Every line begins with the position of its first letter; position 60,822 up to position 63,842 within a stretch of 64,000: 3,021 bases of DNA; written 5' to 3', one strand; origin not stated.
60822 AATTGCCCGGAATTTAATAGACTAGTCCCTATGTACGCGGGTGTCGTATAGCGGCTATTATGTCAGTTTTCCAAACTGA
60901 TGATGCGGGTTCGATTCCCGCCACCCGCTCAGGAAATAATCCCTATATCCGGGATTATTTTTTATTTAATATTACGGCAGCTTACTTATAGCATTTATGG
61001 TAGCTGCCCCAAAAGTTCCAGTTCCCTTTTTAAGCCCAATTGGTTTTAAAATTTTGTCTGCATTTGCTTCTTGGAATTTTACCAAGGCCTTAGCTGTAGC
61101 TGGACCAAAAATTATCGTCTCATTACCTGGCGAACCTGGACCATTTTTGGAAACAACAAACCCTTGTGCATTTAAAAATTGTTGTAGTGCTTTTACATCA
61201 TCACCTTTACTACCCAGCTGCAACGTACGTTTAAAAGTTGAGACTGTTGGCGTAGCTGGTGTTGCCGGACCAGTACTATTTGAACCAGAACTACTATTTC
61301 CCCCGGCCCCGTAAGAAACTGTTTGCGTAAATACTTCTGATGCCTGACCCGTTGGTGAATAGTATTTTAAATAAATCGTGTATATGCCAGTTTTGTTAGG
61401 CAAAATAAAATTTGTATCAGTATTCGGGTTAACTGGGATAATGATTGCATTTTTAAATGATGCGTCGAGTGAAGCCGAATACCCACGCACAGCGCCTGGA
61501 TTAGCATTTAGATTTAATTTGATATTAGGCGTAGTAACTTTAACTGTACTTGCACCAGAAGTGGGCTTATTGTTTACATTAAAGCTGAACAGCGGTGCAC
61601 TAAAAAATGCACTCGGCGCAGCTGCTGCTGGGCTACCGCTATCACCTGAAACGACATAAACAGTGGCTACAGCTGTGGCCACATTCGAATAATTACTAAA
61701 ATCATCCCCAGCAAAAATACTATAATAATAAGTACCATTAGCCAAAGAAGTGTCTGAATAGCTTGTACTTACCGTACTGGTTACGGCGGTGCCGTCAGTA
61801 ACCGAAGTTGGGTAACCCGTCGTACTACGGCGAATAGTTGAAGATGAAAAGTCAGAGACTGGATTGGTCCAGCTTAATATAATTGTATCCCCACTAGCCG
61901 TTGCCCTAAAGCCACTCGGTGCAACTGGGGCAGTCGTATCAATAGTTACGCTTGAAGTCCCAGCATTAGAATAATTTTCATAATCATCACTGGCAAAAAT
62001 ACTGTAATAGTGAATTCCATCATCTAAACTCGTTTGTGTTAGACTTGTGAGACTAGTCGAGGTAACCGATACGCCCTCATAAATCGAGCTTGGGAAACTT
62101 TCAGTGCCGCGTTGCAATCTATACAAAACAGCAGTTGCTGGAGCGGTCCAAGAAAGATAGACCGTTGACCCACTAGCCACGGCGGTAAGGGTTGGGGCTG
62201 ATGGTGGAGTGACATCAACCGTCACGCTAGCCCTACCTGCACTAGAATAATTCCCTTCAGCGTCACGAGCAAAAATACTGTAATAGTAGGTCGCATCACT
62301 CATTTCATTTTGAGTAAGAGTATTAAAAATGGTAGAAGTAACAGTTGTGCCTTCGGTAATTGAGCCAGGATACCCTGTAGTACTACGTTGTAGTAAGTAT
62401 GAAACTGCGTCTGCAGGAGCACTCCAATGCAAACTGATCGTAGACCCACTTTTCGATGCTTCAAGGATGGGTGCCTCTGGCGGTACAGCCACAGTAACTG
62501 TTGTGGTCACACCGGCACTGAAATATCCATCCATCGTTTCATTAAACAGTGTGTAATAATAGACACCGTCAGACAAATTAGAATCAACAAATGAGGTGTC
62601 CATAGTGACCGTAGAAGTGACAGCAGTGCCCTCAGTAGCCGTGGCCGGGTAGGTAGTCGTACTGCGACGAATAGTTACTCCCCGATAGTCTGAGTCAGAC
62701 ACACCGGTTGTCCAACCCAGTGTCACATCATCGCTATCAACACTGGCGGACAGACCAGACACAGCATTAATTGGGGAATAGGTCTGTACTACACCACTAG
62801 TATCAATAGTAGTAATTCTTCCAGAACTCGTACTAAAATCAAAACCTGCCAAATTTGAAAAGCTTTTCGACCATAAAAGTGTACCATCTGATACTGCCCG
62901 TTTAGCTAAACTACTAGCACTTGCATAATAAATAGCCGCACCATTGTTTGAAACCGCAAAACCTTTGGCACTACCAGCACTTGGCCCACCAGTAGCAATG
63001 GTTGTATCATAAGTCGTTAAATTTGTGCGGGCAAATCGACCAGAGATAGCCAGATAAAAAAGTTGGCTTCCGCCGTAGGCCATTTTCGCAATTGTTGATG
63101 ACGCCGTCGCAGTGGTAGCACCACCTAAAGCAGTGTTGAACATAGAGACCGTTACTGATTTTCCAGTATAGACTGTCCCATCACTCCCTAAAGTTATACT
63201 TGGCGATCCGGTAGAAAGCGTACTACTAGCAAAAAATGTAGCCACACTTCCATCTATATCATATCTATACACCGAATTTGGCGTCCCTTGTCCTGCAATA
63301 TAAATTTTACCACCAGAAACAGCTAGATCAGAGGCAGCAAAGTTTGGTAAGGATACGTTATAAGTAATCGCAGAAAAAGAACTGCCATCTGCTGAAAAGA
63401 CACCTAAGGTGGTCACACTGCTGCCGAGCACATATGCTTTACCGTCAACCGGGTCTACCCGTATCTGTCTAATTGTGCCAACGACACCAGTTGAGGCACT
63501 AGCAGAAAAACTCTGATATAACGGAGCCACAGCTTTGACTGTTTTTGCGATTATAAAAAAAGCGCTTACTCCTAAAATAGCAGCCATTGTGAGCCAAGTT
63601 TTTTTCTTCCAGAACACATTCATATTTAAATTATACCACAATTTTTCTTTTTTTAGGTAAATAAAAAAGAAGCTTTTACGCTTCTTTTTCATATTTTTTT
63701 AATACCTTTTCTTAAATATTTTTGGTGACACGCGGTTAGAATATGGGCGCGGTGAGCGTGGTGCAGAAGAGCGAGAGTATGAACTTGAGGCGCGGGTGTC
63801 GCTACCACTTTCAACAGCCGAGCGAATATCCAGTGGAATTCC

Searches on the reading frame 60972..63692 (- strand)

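Call 90: search_protein_families(library=pfam, proteins=[window:60972-63692:-], max_evalue=0.001)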
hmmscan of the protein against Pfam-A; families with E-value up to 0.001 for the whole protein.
window:60972-63692:- (906 aa): 1 family
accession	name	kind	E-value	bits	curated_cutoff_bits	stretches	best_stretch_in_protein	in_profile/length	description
PF01471.23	PG_binding_1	-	5.4e-07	30.1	23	1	830-877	2-41/57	Putative peptidoglycan binding domain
